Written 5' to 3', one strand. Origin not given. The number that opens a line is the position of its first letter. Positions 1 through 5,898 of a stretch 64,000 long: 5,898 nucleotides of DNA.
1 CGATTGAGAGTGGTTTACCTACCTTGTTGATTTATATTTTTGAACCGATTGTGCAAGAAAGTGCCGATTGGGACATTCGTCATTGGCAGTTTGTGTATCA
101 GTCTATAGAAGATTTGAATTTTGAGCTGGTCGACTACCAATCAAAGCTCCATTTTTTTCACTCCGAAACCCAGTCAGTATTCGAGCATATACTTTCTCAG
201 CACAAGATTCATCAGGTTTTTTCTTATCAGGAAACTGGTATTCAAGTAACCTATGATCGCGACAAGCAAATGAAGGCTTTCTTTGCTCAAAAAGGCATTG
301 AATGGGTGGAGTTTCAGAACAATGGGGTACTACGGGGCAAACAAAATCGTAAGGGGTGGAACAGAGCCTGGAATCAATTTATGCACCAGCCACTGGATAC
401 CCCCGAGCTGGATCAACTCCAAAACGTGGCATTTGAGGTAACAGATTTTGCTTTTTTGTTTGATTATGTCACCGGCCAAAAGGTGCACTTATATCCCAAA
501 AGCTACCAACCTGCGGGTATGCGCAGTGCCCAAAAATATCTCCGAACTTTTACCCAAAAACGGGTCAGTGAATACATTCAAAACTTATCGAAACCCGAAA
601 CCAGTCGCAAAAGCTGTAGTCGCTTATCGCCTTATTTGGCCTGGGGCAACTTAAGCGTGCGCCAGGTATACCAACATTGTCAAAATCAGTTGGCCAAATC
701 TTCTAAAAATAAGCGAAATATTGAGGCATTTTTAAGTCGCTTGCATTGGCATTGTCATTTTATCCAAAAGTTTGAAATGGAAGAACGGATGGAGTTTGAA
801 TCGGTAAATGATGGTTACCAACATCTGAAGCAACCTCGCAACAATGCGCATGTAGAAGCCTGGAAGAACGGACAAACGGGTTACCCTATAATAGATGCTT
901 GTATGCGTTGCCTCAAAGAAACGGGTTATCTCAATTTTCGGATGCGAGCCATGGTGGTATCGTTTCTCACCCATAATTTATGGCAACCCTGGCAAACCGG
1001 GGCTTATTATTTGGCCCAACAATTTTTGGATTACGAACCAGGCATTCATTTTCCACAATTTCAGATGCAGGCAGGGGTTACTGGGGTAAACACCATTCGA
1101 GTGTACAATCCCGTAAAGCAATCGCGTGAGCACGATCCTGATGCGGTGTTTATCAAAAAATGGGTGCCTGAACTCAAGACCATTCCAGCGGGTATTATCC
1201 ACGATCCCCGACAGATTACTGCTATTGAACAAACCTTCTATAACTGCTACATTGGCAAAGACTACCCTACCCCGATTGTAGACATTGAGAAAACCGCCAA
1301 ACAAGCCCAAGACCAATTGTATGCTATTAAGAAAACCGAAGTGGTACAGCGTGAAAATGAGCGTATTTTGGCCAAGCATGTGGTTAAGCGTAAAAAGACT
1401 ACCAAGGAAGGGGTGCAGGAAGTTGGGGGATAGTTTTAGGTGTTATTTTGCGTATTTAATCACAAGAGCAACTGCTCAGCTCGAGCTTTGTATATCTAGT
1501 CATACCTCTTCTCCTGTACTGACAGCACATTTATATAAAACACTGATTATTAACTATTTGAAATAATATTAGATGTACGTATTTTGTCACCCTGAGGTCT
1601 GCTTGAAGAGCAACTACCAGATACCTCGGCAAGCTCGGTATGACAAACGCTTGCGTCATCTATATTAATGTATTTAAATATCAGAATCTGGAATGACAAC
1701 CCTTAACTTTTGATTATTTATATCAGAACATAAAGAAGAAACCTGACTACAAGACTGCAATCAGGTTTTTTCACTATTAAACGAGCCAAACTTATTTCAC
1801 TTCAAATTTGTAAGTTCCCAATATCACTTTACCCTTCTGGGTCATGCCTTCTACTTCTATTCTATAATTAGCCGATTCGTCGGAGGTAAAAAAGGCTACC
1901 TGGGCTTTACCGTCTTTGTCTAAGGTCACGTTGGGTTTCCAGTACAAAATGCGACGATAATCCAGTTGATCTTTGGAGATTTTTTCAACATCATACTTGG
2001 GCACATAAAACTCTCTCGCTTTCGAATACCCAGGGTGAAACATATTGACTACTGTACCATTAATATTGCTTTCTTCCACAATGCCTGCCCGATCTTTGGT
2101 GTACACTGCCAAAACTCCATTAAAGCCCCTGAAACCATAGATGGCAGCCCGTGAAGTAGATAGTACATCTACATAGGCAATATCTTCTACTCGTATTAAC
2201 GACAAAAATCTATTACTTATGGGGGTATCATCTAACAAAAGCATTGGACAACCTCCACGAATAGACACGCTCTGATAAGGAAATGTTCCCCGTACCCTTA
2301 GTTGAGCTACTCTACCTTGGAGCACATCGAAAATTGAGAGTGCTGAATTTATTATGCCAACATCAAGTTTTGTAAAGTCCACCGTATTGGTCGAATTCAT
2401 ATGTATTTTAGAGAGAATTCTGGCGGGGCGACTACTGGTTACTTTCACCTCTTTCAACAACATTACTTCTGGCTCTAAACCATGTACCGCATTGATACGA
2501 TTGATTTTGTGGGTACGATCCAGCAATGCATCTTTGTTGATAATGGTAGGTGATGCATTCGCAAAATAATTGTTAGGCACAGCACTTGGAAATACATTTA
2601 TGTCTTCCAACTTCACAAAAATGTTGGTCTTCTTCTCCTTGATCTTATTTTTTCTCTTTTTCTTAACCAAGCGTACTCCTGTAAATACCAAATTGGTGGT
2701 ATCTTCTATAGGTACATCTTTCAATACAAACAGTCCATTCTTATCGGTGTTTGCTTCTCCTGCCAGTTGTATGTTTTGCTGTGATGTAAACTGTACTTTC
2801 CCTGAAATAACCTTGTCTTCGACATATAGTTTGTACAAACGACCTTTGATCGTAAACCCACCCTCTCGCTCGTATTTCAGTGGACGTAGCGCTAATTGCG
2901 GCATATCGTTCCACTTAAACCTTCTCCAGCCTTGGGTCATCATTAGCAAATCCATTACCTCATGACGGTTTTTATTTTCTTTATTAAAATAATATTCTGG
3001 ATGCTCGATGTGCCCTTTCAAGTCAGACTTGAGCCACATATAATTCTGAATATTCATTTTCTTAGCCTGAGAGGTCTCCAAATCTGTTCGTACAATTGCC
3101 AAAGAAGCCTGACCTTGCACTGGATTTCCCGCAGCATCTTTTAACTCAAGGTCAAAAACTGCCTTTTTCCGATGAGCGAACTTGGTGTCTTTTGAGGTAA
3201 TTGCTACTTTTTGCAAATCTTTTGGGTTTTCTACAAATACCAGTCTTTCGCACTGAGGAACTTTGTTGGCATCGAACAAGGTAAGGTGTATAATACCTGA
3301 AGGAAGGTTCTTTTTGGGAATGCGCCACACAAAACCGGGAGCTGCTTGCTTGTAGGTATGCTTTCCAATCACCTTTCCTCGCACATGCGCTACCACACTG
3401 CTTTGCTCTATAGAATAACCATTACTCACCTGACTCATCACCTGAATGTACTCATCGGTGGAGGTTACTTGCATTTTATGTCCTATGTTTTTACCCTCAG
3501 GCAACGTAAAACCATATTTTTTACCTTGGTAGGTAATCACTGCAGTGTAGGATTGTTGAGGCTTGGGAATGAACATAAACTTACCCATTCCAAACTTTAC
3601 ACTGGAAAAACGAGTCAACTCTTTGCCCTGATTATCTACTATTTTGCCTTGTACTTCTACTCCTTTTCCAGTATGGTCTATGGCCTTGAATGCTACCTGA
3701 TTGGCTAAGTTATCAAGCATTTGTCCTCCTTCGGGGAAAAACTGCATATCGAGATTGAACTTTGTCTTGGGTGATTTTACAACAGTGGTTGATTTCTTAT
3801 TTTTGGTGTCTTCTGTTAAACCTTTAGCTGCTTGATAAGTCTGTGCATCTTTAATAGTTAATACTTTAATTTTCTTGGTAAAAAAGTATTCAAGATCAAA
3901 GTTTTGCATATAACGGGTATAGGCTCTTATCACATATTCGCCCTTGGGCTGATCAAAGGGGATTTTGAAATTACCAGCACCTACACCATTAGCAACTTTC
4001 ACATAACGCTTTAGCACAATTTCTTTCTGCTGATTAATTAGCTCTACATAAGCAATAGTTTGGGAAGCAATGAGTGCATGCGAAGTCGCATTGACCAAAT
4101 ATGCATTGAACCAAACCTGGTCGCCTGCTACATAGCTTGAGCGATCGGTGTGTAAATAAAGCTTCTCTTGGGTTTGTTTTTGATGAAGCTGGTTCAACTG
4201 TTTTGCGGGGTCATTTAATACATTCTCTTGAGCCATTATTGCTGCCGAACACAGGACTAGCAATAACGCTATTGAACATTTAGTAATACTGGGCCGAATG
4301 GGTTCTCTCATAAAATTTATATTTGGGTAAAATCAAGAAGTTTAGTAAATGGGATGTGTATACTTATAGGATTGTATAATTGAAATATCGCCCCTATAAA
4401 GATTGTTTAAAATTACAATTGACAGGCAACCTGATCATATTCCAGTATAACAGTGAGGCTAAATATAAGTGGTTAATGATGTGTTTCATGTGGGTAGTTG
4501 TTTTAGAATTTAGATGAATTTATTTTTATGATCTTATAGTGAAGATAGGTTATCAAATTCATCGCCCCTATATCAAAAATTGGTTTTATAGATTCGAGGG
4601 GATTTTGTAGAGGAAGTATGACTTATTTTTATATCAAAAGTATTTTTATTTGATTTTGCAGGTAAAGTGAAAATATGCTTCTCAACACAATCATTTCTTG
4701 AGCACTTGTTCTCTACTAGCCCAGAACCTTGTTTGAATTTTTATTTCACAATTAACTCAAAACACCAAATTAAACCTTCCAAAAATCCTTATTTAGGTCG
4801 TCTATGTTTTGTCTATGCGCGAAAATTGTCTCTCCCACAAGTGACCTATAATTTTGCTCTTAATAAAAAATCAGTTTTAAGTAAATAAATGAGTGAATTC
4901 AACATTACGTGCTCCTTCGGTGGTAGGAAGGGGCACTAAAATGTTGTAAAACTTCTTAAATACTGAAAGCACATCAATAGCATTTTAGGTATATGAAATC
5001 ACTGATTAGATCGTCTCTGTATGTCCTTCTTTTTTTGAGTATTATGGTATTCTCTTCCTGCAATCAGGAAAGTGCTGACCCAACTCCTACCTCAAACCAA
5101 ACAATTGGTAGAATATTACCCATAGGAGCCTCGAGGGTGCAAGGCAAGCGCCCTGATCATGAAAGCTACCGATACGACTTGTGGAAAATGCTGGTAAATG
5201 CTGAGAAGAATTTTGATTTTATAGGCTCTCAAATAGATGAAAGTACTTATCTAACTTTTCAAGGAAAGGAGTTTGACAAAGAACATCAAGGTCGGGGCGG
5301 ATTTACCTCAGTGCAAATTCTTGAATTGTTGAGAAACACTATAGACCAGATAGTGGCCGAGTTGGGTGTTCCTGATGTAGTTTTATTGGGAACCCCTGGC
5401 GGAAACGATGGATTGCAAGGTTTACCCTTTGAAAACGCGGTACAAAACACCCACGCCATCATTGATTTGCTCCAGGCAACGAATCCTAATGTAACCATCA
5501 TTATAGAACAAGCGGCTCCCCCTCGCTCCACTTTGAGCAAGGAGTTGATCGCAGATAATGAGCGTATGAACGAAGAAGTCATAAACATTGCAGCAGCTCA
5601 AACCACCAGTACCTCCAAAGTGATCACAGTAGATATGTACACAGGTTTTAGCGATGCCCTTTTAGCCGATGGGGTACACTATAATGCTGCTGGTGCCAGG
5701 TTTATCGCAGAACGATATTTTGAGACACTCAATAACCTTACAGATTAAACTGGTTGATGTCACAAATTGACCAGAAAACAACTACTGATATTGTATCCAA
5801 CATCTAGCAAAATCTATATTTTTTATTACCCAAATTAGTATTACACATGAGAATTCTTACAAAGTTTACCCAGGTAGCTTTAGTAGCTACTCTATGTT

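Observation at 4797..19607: Shared direct-repeat element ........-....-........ upstream of secreted hydrolase genes (candidate regulon operator)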

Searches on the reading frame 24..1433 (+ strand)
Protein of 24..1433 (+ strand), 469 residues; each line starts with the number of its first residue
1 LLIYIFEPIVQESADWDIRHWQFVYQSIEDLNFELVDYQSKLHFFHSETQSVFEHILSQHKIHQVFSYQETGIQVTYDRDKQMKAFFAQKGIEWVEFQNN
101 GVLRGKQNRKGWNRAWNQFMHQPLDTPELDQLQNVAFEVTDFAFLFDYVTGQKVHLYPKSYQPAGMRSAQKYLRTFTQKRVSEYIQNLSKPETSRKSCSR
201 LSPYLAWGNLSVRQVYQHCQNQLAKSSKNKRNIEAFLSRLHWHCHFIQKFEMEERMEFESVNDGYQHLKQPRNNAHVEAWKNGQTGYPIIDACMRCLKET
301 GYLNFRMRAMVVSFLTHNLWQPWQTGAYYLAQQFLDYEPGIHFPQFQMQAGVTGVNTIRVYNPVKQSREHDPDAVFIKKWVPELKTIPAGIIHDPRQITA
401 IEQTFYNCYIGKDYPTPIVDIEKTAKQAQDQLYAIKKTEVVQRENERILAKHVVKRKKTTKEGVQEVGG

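Call 20: search_protein_families(library=pfam, proteins=[window:24-1433:+])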
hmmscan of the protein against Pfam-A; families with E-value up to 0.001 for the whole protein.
window:24-1433:+ (469 aa): 2 families
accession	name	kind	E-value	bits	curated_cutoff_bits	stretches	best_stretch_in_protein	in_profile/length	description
PF03441.19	FAD_binding_7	-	1.1e-69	234.3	27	1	236-432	1-201/203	FAD binding domain of DNA photolyase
PF00875.24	DNA_photolyase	-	4.1e-09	37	26.6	1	3-102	30-128/164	DNA photolyase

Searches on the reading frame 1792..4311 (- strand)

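Call 10: search_protein_families(library=pfam, proteins=[window:1792-4311:-])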
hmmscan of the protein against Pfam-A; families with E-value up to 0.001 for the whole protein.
window:1792-4311:- (839 aa): 2 families
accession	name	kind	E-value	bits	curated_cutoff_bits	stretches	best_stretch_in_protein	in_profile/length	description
PF01835.25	MG2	-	1.1e-07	32.5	32.8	1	50-130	1-80/96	MG2 domain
PF07715.20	Plug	-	2.3e-05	25.3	23.9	1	657-733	22-107/107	TonB-dependent Receptor Plug Domain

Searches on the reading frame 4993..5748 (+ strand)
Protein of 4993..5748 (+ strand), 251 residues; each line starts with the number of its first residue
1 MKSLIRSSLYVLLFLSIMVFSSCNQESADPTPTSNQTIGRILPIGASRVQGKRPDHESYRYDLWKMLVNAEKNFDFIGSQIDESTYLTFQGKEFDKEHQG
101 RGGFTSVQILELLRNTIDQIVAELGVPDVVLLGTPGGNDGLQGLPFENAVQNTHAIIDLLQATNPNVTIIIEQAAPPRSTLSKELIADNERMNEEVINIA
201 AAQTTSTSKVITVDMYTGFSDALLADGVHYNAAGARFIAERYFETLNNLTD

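Call 10: search_protein_families(library=pfam, proteins=[window:4993-5748:+])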
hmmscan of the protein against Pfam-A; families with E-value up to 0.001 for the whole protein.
window:4993-5748:+ (251 aa): 2 families
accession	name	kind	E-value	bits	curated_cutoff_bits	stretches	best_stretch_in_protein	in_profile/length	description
PF13472.12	Lipase_GDSL_2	-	4.3e-09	37.5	32.9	1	99-236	39-177/178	GDSL-like Lipase/Acylhydrolase family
PF00657.28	Lipase_GDSL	-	1.8e-05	25.5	23.6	1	136-241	85-207/208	GDSL-like Lipase/Acylhydrolase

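Call 30: search_protein_families(library=ncbifam, proteins=[window:4993-5748:+], max_evalue=0.01)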
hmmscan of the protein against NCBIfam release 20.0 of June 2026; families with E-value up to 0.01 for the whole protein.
window:4993-5748:+ (251 aa): 1 family
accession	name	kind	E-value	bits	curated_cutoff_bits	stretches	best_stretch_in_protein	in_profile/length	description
NF002566.0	PRK02201.1-1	equivalog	0.007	15.4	342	0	9-66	47-99/380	membrane protein insertase YidC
